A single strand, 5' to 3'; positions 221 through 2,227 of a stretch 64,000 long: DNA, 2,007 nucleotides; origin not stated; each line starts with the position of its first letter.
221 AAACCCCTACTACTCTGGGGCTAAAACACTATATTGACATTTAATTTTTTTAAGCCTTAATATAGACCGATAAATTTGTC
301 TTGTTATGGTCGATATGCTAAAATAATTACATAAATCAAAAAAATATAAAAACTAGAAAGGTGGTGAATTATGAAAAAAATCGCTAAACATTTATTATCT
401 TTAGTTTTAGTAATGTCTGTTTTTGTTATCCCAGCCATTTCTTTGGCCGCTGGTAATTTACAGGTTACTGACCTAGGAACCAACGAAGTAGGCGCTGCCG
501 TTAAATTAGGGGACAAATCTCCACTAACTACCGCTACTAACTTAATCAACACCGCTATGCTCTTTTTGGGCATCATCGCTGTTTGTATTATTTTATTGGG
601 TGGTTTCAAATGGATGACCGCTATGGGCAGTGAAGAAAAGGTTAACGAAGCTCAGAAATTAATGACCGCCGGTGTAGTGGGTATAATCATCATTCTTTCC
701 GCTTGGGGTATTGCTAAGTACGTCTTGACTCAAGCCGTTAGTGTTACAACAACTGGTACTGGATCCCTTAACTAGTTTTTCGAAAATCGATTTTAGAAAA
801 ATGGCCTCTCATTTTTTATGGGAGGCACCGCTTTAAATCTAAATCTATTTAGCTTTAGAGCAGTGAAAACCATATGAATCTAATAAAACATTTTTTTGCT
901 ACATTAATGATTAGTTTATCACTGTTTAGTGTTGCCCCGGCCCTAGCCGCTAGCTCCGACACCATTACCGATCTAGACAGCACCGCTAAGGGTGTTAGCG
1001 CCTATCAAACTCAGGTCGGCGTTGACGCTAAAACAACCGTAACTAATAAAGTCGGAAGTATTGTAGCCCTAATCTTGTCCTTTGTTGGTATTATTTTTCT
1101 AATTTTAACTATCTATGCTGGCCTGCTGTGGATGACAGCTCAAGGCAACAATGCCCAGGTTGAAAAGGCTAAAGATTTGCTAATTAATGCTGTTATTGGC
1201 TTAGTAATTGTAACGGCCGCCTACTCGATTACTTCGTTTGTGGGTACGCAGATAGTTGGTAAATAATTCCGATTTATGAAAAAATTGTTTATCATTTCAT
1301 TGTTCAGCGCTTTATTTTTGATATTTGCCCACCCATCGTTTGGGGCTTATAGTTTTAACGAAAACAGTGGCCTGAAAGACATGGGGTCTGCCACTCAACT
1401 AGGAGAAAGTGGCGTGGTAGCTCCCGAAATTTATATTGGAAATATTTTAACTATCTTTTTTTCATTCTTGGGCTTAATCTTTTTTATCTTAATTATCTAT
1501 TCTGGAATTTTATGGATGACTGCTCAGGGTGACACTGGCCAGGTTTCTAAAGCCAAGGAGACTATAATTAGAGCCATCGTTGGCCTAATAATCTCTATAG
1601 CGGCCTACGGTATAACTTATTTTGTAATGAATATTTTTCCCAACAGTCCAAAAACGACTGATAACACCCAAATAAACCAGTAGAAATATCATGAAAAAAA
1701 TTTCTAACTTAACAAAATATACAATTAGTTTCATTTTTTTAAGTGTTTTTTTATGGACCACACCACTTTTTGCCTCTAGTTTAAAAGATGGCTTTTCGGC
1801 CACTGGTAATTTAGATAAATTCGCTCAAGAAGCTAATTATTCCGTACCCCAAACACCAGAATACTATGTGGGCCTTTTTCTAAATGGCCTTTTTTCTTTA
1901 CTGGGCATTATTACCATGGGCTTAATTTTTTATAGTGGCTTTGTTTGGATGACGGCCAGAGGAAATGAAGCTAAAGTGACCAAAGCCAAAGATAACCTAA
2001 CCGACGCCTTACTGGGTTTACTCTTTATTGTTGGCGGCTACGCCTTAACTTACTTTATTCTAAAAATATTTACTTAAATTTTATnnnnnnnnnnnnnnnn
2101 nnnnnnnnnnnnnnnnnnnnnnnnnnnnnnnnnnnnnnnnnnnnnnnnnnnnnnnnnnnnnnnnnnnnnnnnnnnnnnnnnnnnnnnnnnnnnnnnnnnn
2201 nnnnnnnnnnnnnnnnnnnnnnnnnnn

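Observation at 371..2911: Battery of six tandem, diverged VirB2/TrbC-like pilin genes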

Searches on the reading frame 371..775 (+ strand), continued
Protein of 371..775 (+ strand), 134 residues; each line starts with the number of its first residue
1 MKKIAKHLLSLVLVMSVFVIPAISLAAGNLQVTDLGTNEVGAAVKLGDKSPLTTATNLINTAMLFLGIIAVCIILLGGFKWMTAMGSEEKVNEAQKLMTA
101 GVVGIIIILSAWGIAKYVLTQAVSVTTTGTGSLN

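Call 67: search_protein_families(library=pfam, proteins=[L001:2600-3013:+, L001:3016-3678:+, L001:4249-4632:+], max_evalue=0.001)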
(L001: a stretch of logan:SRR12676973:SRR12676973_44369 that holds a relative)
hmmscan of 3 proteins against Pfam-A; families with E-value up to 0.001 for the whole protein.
L001:2600-3013:+ (137 aa): 1 family
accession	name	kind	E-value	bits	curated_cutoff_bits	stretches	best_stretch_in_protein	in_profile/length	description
PF18895.5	T4SS_pilin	-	0.00029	21.3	26.6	1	55-114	13-71/71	Type IV secretion system pilin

L001:3016-3678:+ (220 aa): 3 families
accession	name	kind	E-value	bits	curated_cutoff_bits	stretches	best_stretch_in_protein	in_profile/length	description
PF13413.12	HTH_25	-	2e-16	60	24.6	1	18-79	1-62/62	Helix-turn-helix domain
PF09136.16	Glucodextran_B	-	1.1e-08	35.3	27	1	141-211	1-73/83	Glucodextranase, domain B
PF12844.13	HTH_19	-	3.6e-06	27.2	30.2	1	16-79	1-58/64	Helix-turn-helix domain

L001:4249-4632:+ (127 aa): 0 families

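Call 68: search_protein_families(library=ncbifam, proteins=[L001:1216-2583:+, L001:2600-3013:+, window:371-775:+, L001:3016-3678:+, L001:4249-4632:+], max_evalue=0.01)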
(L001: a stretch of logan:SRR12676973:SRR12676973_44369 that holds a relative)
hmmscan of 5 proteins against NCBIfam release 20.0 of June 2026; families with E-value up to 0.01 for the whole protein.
L001:1216-2583:+ (455 aa): 4 families
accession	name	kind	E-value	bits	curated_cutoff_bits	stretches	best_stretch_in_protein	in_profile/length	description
NF053763.1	ABCarbgalBndGanS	equivalog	1.8e-15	56.6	700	2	322-398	281-357/420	galactooligosaccharide ABC transporter substrate-binding protein GanS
NF007011.0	PRK09474.1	equivalog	6.3e-09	35.1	291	1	144-400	111-344/396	maltose/maltodextrin ABC transporter substrate-binding protein MalE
NF008211.0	PRK10974.1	equivalog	3.7e-08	32.4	411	1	127-380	101-346/439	sn-glycerol-3-phosphate ABC transporter substrate-binding protein UgpB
TIGR03850.1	bind_CPR_0540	equivalog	7.4e-07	28.1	299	1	6-395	4-372/437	carbohydrate ABC transporter substrate-binding protein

L001:2600-3013:+ (137 aa): 0 families

window:371-775:+ (134 aa): 1 family
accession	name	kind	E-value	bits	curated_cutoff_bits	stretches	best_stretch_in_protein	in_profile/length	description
NF045849.1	ICE_MMCAP2_0565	equivalog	2.7e-06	27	40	1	58-120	16-78/80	Mbov_0395 family pilin-like conjugal transfer protein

L001:3016-3678:+ (220 aa): 2 families
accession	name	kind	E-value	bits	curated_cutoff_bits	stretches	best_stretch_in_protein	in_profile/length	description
NF041534.1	rodZ_Strepcoccus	equivalog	2e-09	37.1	375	1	15-76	6-67/275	cytoskeleton protein RodZ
NF008109.0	PRK10856.1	equivalog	6.5e-05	22.8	208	1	11-86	11-86/334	cytoskeleton protein RodZ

L001:4249-4632:+ (127 aa): 0 families

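Call 86: find_encoding_contigs(protein=P0007, flank=10000, max_places=3)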
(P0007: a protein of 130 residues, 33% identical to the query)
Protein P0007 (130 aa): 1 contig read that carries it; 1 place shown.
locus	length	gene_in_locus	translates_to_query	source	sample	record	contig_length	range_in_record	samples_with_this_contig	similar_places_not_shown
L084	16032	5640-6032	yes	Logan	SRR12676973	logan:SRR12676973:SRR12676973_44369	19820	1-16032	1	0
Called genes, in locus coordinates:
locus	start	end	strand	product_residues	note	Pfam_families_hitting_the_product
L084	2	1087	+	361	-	?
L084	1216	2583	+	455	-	PF01547:SBP_bac_1, PF13416:SBP_bac_8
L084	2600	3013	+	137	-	-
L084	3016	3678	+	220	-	PF12844:HTH_19 (weak), PF13413:HTH_25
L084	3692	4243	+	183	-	PF01209:Ubie_methyltran (weak), PF13847:Methyltransf_31, PF08241:Methyltransf_11, PF08242:Methyltransf_12, PF13649:Methyltransf_25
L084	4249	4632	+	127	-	-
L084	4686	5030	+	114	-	PF08378:NERD (weak), PF02021:UPF0102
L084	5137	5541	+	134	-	PF18895:T4SS_pilin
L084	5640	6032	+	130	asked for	PF18895:T4SS_pilin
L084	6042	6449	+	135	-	PF18895:T4SS_pilin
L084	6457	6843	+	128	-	-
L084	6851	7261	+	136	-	PF18895:T4SS_pilin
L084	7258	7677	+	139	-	PF18895:T4SS_pilin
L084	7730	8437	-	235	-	-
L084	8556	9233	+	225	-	-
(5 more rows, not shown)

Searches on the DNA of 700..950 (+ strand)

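Call 60: build_rna_model(alignment_id=A6, structure=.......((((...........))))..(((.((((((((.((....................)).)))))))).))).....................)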
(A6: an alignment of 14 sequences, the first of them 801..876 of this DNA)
Model R1 built from alignment A6 (14 sequences, 99 columns); structure: as given.
model positions 79; base pairs 17; branch points 1; effective number of sequences 5.12; information 0.717 bits per position. Calibrated on 0.2 Mb of random sequence (short: E-values are rough).
structure used (alignment columns):
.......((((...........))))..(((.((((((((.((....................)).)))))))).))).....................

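Call 61: search_with_rna_model(model_id=R1, sources=[window, L002, L003, L004, L005, L006, L007, L008, L009, L010, L011, L012, L013, L014, L015, L016, L017, L018, L019, L020, L021, L022, L023, L024, L025, L026, L027, L028, L029, L030, L031, L032, L033, L034, L035, L036, L037, L038, L039, L040, L041, L042, L043, L044, L045, L046, L047, L048, L049, L050, L051, L052, L053, L054, L055, L056, L057, L058, L059, L060, L061, L062, L063, L064, L065, L066, L067, L068, L069, L070, L071, L072, L073, L074, L075, L076, L077, L078, L079, L080, L081], max_evalue=1, make_alignment=true)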
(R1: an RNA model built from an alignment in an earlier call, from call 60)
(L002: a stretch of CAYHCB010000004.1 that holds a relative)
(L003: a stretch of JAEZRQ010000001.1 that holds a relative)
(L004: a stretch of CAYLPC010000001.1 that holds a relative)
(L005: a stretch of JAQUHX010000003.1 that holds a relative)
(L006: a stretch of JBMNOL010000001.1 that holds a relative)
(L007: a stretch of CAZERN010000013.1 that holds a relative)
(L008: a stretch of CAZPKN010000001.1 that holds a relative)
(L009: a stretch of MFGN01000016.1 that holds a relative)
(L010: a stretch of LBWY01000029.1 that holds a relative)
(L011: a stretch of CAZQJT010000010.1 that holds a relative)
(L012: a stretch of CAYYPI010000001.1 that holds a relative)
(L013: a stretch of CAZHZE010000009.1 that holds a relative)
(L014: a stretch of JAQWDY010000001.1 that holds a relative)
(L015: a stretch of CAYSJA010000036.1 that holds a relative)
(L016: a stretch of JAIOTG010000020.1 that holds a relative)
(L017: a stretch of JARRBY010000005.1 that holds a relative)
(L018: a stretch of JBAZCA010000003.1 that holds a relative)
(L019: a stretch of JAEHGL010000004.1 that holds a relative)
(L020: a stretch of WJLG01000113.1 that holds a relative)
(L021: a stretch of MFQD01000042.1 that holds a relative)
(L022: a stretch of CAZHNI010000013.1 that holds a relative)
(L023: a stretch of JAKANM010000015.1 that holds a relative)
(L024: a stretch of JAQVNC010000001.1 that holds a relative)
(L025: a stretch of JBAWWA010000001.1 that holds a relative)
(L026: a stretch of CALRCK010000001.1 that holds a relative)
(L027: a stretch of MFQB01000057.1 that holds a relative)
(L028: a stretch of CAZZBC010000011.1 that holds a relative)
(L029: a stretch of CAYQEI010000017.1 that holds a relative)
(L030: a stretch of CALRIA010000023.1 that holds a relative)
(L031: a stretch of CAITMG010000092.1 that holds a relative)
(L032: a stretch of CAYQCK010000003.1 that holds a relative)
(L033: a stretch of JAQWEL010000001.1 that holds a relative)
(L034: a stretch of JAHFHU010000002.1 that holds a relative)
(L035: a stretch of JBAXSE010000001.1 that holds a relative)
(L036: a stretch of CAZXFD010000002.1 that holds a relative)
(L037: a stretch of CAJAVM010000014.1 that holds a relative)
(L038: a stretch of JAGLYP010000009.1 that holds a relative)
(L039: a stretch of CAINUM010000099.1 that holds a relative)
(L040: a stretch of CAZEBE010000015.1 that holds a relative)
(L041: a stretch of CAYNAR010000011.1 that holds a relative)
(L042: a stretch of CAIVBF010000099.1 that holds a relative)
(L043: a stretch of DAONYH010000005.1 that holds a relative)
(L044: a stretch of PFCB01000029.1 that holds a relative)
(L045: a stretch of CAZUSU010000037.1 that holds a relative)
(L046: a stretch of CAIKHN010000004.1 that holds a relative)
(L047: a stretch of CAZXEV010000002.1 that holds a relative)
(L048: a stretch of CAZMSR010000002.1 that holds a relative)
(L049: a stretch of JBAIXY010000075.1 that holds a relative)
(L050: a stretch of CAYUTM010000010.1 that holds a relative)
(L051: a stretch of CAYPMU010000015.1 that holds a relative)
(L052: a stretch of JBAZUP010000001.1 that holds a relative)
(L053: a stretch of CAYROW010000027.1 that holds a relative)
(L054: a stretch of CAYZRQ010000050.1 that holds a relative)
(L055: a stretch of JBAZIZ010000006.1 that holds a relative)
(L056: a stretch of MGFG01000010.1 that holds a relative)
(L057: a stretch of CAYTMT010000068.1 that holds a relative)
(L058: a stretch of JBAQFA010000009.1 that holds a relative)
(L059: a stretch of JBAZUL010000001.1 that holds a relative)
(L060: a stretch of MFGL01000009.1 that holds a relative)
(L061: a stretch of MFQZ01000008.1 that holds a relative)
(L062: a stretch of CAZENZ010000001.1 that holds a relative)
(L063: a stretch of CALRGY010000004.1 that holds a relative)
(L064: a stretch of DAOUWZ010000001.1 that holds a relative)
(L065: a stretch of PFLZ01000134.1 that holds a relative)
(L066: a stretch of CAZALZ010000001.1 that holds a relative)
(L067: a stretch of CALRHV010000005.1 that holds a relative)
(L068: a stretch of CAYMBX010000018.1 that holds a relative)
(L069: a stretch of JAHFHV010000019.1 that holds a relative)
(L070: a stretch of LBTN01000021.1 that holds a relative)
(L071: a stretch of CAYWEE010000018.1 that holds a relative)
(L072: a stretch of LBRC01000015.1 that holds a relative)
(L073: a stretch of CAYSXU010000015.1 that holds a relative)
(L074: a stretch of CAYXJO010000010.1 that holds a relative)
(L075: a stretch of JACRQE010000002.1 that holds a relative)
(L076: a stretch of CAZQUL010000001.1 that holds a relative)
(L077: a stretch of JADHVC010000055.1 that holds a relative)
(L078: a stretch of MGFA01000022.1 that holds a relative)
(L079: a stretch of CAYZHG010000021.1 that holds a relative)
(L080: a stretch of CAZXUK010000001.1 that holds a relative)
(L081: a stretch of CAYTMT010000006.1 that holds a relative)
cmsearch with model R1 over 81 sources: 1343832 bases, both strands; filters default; matches with E-value up to 1: 40.
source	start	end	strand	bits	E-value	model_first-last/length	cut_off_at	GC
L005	8650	8729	+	81.9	2.4e-16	1-79/79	no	0.44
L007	8631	8710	+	80.9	4e-16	1-79/79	no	0.45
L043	8613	8694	+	80.7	4.7e-16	1-79/79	no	0.29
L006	8666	8744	+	77.3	3.2e-15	1-79/79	no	0.51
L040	7096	7171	+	71.9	6.8e-14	1-79/79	no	0.37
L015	8619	8697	+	71.2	9.9e-14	1-79/79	no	0.33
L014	8546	8623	+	71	1.1e-13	1-79/79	no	0.33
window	800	876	+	70.6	1.4e-13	1-79/79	no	0.36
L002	8716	8793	+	70.2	1.8e-13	1-79/79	no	0.38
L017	8560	8636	+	70.1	1.9e-13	1-79/79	no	0.34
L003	8782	8853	+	68.7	4.1e-13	1-79/79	no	0.43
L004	8694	8772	+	68.1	5.6e-13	1-79/79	no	0.57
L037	3038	3120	+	64.1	5.3e-12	1-79/79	no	0.41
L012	8590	8673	+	58.1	1.6e-10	1-79/79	no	0.25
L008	8652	8744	+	57.3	2.6e-10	1-79/79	no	0.32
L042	1958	2030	+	52.4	4.1e-09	1-79/79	no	0.36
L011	1363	1450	+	52.3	4.2e-09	1-79/79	no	0.31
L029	9819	9895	+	49.7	1.9e-08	1-79/79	no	0.36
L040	7107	7178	-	30.9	0.00075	1-79/79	no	0.32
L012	8603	8669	-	30.8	0.00078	1-79/79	no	0.22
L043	8639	8677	-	30.8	0.00082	27-66/79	no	0.38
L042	1966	2041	-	29.7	0.0015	1-79/79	no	0.29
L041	9146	9221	+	29.4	0.0018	1-79/79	no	0.47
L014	8554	8634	-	29.3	0.0019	1-79/79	no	0.28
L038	7450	7527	+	28.6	0.0028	1-79/79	no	0.33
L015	8643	8682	-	26.6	0.0085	27-66/79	no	0.35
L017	8568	8647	-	26.4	0.0094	1-79/79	no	0.29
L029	9827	9912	-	24.3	0.031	1-79/79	no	0.31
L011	1386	1428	-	23.5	0.049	26-66/79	no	0.26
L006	8692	8733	-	23.2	0.058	25-66/79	no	0.6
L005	8676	8717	-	23.2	0.06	25-66/79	no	0.5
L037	3064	3103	-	23.1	0.062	26-66/79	no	0.5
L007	8639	8715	-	23.1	0.063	1-79/79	no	0.42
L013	8894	8980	+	22.7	0.078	1-79/79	no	0.36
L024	8640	8718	+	21.6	0.15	1-79/79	no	0.49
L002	8742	8782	-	21.3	0.17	26-66/79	no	0.39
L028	7649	7728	+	20.7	0.24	1-79/79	no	0.5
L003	8790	8864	-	19.9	0.37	1-79/79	no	0.36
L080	6474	6516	-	19.2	0.57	1-79/79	no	0.28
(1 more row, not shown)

Alignment A7: 40 matches aligned to the model, 130 columns, each read 5' to 3' on its own strand. Consensus structure (alignment columns), stored with it:
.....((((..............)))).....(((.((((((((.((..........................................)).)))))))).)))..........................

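Call 63: search_rna_families(source=window, start=700, end=950, threshold=evalue, max_evalue=1)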
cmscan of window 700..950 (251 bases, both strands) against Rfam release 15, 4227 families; matches with E-value up to 1: 0.
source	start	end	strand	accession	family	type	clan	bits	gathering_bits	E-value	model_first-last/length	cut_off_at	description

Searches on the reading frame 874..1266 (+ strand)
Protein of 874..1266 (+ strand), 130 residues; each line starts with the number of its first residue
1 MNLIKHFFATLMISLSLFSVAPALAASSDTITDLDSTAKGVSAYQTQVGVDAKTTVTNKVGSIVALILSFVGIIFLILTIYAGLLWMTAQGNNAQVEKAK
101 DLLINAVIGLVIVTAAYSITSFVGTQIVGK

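Call 3: search_protein_families(library=pfam, proteins=[window:874-1266:+], max_evalue=1)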
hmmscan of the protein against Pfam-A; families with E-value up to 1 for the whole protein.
window:874-1266:+ (130 aa): 8 families
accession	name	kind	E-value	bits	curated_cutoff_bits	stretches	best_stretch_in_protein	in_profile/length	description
PF18895.5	T4SS_pilin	-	1.6e-09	38.1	26.6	1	50-123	2-71/71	Type IV secretion system pilin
PF04956.18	TrbC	-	0.0026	18.4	27.9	1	5-121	10-96/98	TrbC/VIRB2 pilin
PF05545.16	FixQ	-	0.015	15.7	29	1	69-103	11-45/49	Cbb3-type cytochrome oxidase component FixQ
PF09945.14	DUF2177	-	0.053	14.1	26.9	1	52-121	24-92/124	Predicted membrane protein (DUF2177)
PF09815.14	XK-related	-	0.069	12.6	24.8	1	8-113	157-265/337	XK-related protein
PF06770.17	Arif-1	-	0.11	12.7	27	1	48-127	16-93/190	Actin-rearrangement-inducing factor (Arif-1)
PF20664.2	DUF6814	-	0.15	12.7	25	0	70-114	7-51/71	Family of unknown function (DUF6814)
PF15345.11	TMEM51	-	0.24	11.6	25.5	1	41-84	44-83/237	Transmembrane protein 51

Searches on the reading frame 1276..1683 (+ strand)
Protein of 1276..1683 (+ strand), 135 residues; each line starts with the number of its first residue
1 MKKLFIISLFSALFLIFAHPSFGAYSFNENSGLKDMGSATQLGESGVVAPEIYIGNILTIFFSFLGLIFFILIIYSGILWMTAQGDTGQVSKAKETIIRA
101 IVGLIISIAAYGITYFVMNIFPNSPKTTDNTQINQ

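Call 3: search_protein_families(library=pfam, proteins=[window:1276-1683:+], max_evalue=1)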
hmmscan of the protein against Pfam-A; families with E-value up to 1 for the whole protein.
window:1276-1683:+ (135 aa): 8 families
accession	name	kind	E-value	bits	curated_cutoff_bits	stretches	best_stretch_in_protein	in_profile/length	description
PF18895.5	T4SS_pilin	-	6.1e-08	33.1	26.6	1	54-117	9-71/71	Type IV secretion system pilin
PF02322.20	Cyt_bd_oxida_II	-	0.043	13.6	35.6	1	46-116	146-211/302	Cytochrome bd terminal oxidase subunit II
PF17353.8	DUF5381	-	0.045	14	26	1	52-119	45-116/170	Family of unknown function (DUF5381)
PF00001.26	7tm_1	-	0.05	13.5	30.5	1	55-123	153-227/260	7 transmembrane receptor (rhodopsin family)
PF12911.12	OppC_N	-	0.079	13.3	23.9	0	100-135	16-51/53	N-terminal TM domain of oligopeptide transport permease C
PF15062.11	ARL6IP6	-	0.096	13.3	27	1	95-127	25-60/86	Haemopoietic lineage transmembrane helix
PF04290.18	DctQ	-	0.6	10.5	28.3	1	57-108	64-117/132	Tripartite ATP-independent periplasmic transporters, DctQ component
PF16192.10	PMT_4TMC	-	0.97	9.3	32.4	1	53-116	53-113/202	C-terminal four TMM region of protein-O-mannosyltransferase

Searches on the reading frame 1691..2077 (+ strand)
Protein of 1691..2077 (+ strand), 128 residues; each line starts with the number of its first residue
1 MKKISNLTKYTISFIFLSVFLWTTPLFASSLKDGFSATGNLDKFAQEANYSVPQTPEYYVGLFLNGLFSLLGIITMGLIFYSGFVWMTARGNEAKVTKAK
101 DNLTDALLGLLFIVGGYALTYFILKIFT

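Call 3: search_protein_families(library=pfam, proteins=[window:1691-2077:+], max_evalue=1)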
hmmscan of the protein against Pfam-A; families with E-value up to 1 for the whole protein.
window:1691-2077:+ (128 aa): 1 family
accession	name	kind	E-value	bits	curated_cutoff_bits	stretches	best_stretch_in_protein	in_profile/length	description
PF18895.5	T4SS_pilin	-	9e-05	22.9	26.6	1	65-114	14-62/71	Type IV secretion system pilin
